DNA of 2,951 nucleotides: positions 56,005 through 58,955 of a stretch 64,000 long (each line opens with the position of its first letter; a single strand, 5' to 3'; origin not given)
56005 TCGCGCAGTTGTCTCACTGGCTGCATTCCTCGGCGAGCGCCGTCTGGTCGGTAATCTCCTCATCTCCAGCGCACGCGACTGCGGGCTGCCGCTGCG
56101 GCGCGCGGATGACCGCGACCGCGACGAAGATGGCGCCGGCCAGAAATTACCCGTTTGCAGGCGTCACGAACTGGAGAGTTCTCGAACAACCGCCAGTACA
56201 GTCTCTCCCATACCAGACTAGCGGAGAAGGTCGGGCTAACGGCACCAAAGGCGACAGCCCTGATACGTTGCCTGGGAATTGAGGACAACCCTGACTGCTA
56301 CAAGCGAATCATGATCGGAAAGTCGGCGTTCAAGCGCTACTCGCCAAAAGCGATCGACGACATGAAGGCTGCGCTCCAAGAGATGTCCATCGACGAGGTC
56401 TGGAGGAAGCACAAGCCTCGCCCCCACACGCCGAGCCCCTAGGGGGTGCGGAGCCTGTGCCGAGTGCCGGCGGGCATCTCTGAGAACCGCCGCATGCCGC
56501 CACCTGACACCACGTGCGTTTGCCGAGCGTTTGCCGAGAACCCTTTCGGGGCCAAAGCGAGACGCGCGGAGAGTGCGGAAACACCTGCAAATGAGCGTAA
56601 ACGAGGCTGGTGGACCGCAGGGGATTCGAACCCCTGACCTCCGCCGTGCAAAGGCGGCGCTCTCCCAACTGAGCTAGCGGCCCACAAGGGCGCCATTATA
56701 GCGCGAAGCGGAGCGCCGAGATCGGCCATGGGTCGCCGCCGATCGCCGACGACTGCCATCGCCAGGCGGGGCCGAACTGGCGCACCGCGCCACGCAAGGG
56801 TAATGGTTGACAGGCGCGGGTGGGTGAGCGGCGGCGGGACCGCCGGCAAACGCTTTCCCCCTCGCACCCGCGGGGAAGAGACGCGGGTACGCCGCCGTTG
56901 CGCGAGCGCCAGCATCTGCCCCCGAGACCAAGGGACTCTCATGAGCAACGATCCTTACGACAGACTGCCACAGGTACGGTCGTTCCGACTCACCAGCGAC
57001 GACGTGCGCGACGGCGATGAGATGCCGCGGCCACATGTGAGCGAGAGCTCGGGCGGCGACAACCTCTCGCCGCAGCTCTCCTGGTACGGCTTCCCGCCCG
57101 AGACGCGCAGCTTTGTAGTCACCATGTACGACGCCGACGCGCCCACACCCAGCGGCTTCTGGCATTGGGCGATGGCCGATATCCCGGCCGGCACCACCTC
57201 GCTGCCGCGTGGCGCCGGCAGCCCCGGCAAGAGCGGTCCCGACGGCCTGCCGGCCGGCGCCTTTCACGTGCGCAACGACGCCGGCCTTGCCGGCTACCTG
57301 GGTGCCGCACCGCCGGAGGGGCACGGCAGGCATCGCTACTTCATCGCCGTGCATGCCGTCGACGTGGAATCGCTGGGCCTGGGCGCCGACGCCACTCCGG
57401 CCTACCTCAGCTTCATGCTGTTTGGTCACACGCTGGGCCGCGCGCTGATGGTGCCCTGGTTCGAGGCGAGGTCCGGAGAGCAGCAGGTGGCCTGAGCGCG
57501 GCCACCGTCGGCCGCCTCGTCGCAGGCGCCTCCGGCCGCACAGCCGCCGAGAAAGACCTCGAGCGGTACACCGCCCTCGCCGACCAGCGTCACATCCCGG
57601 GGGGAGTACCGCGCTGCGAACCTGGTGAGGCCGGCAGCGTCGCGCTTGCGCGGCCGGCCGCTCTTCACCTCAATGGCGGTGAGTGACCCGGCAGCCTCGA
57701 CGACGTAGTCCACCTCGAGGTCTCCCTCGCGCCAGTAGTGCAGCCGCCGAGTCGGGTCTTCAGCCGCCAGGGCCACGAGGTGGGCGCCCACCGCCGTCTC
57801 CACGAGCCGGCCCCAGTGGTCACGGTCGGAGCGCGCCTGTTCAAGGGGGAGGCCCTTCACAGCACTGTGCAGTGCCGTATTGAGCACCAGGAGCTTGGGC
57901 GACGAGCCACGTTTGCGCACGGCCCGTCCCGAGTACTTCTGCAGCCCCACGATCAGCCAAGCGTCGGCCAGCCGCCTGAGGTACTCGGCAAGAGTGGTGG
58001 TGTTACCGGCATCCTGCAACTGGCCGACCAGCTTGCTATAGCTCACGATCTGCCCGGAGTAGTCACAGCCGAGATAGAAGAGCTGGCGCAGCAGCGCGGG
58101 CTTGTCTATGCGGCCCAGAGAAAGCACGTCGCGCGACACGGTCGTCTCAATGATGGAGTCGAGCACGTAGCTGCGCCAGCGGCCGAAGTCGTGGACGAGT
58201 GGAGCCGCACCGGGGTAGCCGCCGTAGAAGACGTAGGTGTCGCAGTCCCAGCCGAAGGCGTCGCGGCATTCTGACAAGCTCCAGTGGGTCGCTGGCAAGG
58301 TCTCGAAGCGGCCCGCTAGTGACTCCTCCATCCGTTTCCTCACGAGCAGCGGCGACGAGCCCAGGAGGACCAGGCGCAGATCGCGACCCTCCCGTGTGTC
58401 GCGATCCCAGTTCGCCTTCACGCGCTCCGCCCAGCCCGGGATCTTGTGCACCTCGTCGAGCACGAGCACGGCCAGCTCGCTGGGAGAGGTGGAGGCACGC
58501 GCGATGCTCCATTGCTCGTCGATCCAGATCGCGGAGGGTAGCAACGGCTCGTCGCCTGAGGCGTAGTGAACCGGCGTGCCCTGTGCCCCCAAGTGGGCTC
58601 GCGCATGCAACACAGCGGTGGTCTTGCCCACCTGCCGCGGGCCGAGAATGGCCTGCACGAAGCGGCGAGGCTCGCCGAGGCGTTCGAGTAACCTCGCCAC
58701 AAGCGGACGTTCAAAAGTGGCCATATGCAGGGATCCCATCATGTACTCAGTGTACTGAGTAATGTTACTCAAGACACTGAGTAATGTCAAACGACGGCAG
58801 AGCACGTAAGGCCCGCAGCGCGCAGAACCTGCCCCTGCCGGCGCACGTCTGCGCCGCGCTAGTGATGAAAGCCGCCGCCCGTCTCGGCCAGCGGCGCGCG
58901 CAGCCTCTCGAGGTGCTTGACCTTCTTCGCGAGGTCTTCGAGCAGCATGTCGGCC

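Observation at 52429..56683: Decayed integrative islet at tRNA-Ala: RES/Xre TA, MarR plus operator, hydrolase, integrase remnant, pRiA4b-ORF3-like and HTH genes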

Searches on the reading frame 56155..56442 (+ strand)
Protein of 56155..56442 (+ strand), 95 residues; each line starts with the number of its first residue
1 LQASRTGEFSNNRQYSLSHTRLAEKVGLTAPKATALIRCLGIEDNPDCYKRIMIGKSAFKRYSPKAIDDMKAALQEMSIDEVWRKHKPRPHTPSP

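Call 10: search_protein_families(library=pfam, proteins=[window:56155-56442:+], max_evalue=0.01)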
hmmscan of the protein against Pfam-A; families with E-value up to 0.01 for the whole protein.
window:56155-56442:+ (95 aa): 0 families

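Call 14: search_protein_families(library=pfam, proteins=[window:56155-56442:+], max_evalue=10)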
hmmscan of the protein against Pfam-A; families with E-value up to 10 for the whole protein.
window:56155-56442:+ (95 aa): 0 families

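Call 44: search_protein_families(library=ncbifam, proteins=[window:56155-56442:+], max_evalue=0.01)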
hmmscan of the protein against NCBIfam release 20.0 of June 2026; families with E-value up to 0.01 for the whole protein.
window:56155-56442:+ (95 aa): 0 families

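Call 46: search_solved_structures(query=window:56155-56442:+, max_evalue=10)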
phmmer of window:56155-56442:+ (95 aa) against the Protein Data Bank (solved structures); distinct sequences matched with E-value up to 10: 1.
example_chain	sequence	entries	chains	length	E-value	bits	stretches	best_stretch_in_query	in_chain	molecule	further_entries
6u8j_A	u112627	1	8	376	1.2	13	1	35-81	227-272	Phospho-2-dehydro-3-deoxyheptonate aldolase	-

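Call 50: search_protein_families(library=padloc, proteins=[window:56155-56442:+], max_evalue=0.01)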
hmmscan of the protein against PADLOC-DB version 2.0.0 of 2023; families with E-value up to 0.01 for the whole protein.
window:56155-56442:+ (95 aa): 2 families
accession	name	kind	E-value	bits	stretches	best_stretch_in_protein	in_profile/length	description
PDLC04951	PDC-S19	-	2.3e-21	74.3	1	13-89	276-352/357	-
PDLC04947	PDC-S19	-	5.8e-20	69.9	1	8-89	269-350/355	-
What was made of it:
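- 56155..56442 (+): 95-codon ORF (TTG start) encoding a ~75-aa domain found at the C-terminus of PADLOC candidate PDC-S19. It is either a small stand-alone gene or the 3' stump of a ~355-aa gene. GC 0.576, GC3 0.75. PADLOC PDC-S19 2.3e-21, profile positions 276-352/357 (call 50).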

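Call 51: search_protein_families(library=phrogs, proteins=[window:56155-56442:+], max_evalue=0.01)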
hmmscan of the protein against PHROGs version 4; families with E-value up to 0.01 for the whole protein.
window:56155-56442:+ (95 aa): 0 families
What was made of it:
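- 56155..56442 (+): No Pfam, NCBIfam or PHROG hit (calls 14, 44, 51).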

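Call 68: find_related_loci(query=window:56155-56442:+, collection=viral_contigs, flank=5000)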
Query window:56155-56442:+ (95 aa) in viral_contigs; peptide patterns used: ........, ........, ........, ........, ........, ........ (x = any residue, [..] = any of these).
4 stretches matched a pattern, but none encodes a relative of the query by tblastn (E <= 1e-3).

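Call 81: search_protein_representatives(protein=window:56155-56442:+)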
Query: 95 residues. Proteins with E-value up to 0.001 (for the whole library): 251; up to 1e-10: 60; up to 1e-30: 0. The best 150 are listed.
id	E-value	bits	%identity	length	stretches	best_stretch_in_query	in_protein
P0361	1.8e-20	89.3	100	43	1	53-95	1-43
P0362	4.1e-18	81.7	50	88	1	15-90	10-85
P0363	1.6e-17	79.9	53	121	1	14-88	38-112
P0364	4.4e-17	78.5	51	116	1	14-90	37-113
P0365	2.2e-16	76.2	50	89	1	15-88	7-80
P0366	2.5e-16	76.1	50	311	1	15-92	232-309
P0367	4.2e-16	75.3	47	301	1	15-89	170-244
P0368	1.2e-15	73.8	45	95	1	14-90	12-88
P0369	2.6e-15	72.8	49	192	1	14-89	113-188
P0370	3.1e-15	72.5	49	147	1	15-88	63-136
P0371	9.7e-15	71.0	47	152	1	15-87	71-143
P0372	1.9e-14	70.0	44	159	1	14-88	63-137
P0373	2.0e-14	70.0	49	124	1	14-88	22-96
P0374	2.2e-14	69.8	49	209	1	14-87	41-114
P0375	2.6e-14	69.6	46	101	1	13-86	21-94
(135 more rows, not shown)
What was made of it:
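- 56155..56442 (+): Homologues are 88-160 aa or ~300-365 aa with the domain C-terminal; the source's own gene call is 43 aa (call 81).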

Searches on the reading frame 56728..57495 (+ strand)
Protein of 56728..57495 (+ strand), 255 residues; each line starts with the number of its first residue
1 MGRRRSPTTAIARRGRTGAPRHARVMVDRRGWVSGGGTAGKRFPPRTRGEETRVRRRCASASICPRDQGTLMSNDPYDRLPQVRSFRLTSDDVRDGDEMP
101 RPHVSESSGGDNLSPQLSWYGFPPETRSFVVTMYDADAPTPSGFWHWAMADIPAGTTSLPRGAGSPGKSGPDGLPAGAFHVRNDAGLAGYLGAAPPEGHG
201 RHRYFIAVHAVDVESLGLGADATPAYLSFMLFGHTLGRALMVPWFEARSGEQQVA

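Call 10: search_protein_families(library=pfam, proteins=[window:56728-57495:+], max_evalue=0.01)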
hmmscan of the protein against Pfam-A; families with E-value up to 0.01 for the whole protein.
window:56728-57495:+ (255 aa): 1 family
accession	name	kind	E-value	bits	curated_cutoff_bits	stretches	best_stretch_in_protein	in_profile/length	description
PF01161.25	PBP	-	2.8e-35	122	24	1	108-242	8-132/135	Phosphatidylethanolamine-binding protein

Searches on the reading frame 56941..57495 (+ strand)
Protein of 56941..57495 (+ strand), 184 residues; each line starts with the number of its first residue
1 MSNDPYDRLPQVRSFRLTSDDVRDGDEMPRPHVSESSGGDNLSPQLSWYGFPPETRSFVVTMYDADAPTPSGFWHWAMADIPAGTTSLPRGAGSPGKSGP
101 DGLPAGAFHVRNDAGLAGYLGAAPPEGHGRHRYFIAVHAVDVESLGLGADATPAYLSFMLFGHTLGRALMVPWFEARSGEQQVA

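Call 17: find_related_loci(query=window:56941-57495:+, collection=genome_contigs, flank=10000)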
Query window:56941-57495:+ (184 aa) in genome_contigs; peptide patterns used: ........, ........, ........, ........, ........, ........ (x = any residue, [..] = any of these).
599 stretches matched a pattern (row limit reached: there are more); 517 encode a relative of the query (tblastn E <= 1e-3); the best 80 are kept; 80 distinct loci.
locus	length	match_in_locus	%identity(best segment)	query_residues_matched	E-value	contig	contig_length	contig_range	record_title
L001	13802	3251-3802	87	1-184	6e-106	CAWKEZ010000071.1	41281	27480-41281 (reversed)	MAG: uncultured Thermoleophilia bacterium isolate MFD03323.bin.2.129 genome assembly, contig: contig_31245, whole genome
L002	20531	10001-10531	73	1-181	5e-84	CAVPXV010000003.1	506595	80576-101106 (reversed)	MAG: uncultured Thermoleophilia bacterium isolate MFD01872.bin.1.273 genome assembly, contig: contig_37816, whole genome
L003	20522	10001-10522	63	3-177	2e-69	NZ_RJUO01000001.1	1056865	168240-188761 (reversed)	Frondihabitans sp. PhB188 Ga0304882_101, whole genome shotgun sequence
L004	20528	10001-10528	68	1-178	2e-67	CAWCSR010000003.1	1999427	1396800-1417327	MAG: uncultured Thermoleophilia bacterium isolate MFD04428.bin.2.40 genome assembly, contig: contig_23250, whole genome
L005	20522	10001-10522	61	2-177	3e-66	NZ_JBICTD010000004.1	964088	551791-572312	Nocardia sp. NPDC049149 NPDC049149_81_B4.ctg-0004, whole genome shotgun sequence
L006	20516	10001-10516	63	2-175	2e-65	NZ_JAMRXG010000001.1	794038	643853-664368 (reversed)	Nocardia pulmonis strain CDC141 Scaffold1, whole genome shotgun sequence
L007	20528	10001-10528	63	1-177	4e-65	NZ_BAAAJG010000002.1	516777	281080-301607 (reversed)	Pseudonocardia aurantiaca strain JCM 11838 sequence02, whole genome shotgun sequence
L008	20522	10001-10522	60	1-175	9e-64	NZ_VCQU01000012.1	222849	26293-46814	Antrihabitans stalactiti strain YC2-7 contig12, whole genome shotgun sequence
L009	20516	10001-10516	61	5-177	9e-64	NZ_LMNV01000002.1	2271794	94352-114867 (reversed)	Frondihabitans sp. Leaf304 contig_2, whole genome shotgun sequence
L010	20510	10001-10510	60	1-174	1e-61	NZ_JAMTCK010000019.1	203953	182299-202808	Goodfellowiella coeruleoviolacea strain DSM 43935 LX83DRAFT_scaffold00019.19, whole genome shotgun sequence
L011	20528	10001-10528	62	2-177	9e-62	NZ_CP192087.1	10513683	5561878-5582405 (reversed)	Nocardia sp. CA-128927 chromosome, complete genome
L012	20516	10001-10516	59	1-174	1e-61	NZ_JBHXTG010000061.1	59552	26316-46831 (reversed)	Kitasatospora sp. NPDC127111 NPDC127111_T46_F11.ctg-0061, whole genome shotgun sequence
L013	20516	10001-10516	60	2-175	3e-63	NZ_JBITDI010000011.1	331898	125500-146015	Nocardia sp. NPDC051570 NPDC051570_28_E9.ctg-0011, whole genome shotgun sequence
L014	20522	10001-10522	60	4-178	3e-61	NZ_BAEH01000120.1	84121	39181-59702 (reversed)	Gordonia effusa NBRC 100432, whole genome shotgun sequence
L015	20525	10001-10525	58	1-176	6e-60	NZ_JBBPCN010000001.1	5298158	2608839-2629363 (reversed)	Rhodococcus navarretei strain EXRC-4A-4 contig_1, whole genome shotgun sequence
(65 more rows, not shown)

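Call 39: search_protein_families(library=pfam, proteins=[L002:1156-3285:-, L002:3059-3748:+, L002:3738-4508:+, L002:4690-5580:+, L002:4922-5935:+, L002:5392-6408:-, L002:5880-6530:+, L002:7712-8668:-, L002:8520-9749:+, L002:7039-7647:+], max_evalue=0.001)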
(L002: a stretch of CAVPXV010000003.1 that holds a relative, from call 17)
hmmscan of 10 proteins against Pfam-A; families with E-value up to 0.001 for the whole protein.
L002:1156-3285:- (709 aa): 2 families
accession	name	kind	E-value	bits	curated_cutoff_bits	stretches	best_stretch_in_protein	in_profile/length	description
PF04389.22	Peptidase_M28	-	8.8e-20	71.7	21.3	1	284-479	1-188/193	Peptidase family M28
PF01546.33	Peptidase_M20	-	0.00034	21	24.6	1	314-368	35-81/206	Peptidase family M20/M25/M40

L002:3059-3748:+ (229 aa): 0 families

L002:3738-4508:+ (256 aa): 0 families

L002:4690-5580:+ (296 aa): 0 families

L002:4922-5935:+ (337 aa): 1 family
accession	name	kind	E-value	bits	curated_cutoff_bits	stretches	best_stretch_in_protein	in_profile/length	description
PF14907.12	NTP_transf_5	-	0.00048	20.2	31.2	1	75-181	54-132/249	Uncharacterised nucleotidyltransferase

L002:5392-6408:- (338 aa): 0 families

L002:5880-6530:+ (216 aa): 0 families

L002:7712-8668:- (318 aa): 0 families

L002:8520-9749:+ (409 aa): 3 families
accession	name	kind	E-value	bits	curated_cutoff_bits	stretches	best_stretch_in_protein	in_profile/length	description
PF02163.28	Peptidase_M50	-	9e-22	77.9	27.2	2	64-137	3-102/221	Peptidase family M50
PF00571.33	CBS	-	2.5e-14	53.7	24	2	318-372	2-55/57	CBS domain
PF13398.12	Peptidase_M50B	-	3.6e-06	27.2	26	1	56-151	10-105/201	Peptidase M50B-like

L002:7039-7647:+ (202 aa): 4 families
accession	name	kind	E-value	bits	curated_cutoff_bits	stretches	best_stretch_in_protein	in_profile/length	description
PF00583.31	Acetyltransf_1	-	1.9e-11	44.7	20.7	1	65-162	16-116/116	Acetyltransferase (GNAT) family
PF13508.13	Acetyltransf_7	-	2.1e-11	44.5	27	1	85-163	6-83/84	Acetyltransferase (GNAT) domain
PF13527.13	Acetyltransf_9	-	1.7e-09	38.2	25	1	40-164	3-126/127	Acetyltransferase (GNAT) domain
PF13673.13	Acetyltransf_10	-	0.00011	22.7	23.6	1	83-165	32-110/128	Acetyltransferase (GNAT) domain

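Call 90: search_protein_families(library=pfam, proteins=[L001:47-1141:+, L001:1848-2261:-], max_evalue=0.01)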
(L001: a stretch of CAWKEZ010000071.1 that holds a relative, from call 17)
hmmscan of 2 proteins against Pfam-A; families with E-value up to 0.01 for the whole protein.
L001:47-1141:+ (364 aa): 16 families
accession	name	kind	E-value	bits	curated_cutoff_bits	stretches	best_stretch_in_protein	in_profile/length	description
PF13358.12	DDE_3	-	3.1e-18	66.5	28.6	1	176-320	2-144/146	DDE superfamily endonuclease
PF13565.12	HTH_32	-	9.9e-16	58.5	33.7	1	63-135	1-73/73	Homeodomain-like domain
PF13518.12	HTH_28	-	6.1e-14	52.2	25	1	39-89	4-52/52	Helix-turn-helix domain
PF13551.12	HTH_29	-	1.4e-13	51.2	28.1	1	39-95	3-61/64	Winged helix-turn helix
PF13384.12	HTH_23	-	5.1e-12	45.6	24.6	1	35-80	5-50/50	Homeodomain-like domain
PF18024.7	HTH_50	-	0.00017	21.6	27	1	113-141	22-50/50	Helix-turn-helix domain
PF09339.16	HTH_IclR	-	0.00025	21.2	22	0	42-64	12-35/52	IclR helix-turn-helix domain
PF13936.12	HTH_38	-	0.0013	18.8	27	0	34-64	7-37/44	Helix-turn-helix domain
PF13412.12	HTH_24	-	0.0025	17.8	21.9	0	42-65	12-35/48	Winged helix-turn-helix DNA-binding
PF02796.21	HTH_7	-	0.0026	18.3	23.8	0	50-64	24-38/45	Helix-turn-helix domain of resolvase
PF08281.18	Sigma70_r4_2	-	0.0031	17.6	25.7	0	40-70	19-49/54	Sigma-70, region 4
PF01418.23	HTH_6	-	0.0042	17.5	28.3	0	108-141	28-61/77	Helix-turn-helix domain, rpiR family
PF13613.12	HTH_Tnp_4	-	0.0049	16.9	27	0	48-68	20-40/53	Helix-turn-helix of DDE superfamily endonuclease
PF01381.28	HTH_3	-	0.0054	17.2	23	0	115-133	10-28/55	Helix-turn-helix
PF01527.26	HTH_Tnp_1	-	0.0059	17.2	24.1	0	115-149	7-44/75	Transposase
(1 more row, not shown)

L001:1848-2261:- (137 aa): 2 families
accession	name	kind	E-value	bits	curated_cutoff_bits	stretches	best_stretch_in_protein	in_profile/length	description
PF07883.17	Cupin_2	-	1.1e-08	35.1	27.2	1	48-112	2-56/70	Cupin domain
PF12973.13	Cupin_7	-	1.8e-06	28.2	27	1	40-86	29-75/105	ChrR Cupin-like domain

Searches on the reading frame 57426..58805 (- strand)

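Call 10: search_protein_families(library=pfam, proteins=[window:57426-58805:-], max_evalue=0.01)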
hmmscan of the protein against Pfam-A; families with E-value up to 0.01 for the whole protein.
window:57426-58805:- (459 aa): 4 families
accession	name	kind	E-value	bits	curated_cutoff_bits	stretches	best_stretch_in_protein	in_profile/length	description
PF13635.12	DUF4143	-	2.1e-26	93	28.1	1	225-383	2-160/160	Domain of unknown function (DUF4143)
PF13173.12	AAA_14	-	2.3e-18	66.8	27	1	50-179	4-127/129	AAA domain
PF25199.1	nSTAND_NTPase5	-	0.0085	16.4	34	0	30-138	19-124/145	Novel STAND NTPase 5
PF13191.12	AAA_16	-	0.0096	16.9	32.6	0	37-106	13-83/167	AAA ATPase domain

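Call 44: search_protein_families(library=ncbifam, proteins=[window:57426-58727:-], max_evalue=0.01)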
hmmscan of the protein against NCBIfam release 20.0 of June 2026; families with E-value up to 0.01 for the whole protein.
window:57426-58727:- (433 aa): 0 families

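Call 50: search_protein_families(library=padloc, proteins=[window:57426-58727:-], max_evalue=0.01)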
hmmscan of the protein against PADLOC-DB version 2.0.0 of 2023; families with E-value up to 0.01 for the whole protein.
window:57426-58727:- (433 aa): 7 families
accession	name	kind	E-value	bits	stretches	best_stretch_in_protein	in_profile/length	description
PDLC04791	PDC-S01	-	1.5e-152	505.8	1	5-393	2-386/395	-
PDLC04790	PDC-S01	-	1.1e-48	164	2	164-377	176-389/422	-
PDLC04789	PDC-S01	-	8.2e-31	105.4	1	7-382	4-364/375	-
PDLC04787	PDC-S01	-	2.2e-30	103.8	1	4-369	10-374/412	-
PDLC04788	PDC-S01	-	1.1e-14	52.2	1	163-359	181-385/448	-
PDLC04786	PDC-S01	-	2.8e-11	40.8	1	241-376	266-404/439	-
PDLC04792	PDC-S01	-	5.8e-07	26.5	1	304-365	335-393/452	-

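Call 51: search_protein_families(library=phrogs, proteins=[window:57426-58727:-], max_evalue=0.01)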
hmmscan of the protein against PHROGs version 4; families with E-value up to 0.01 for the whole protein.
window:57426-58727:- (433 aa): 0 families
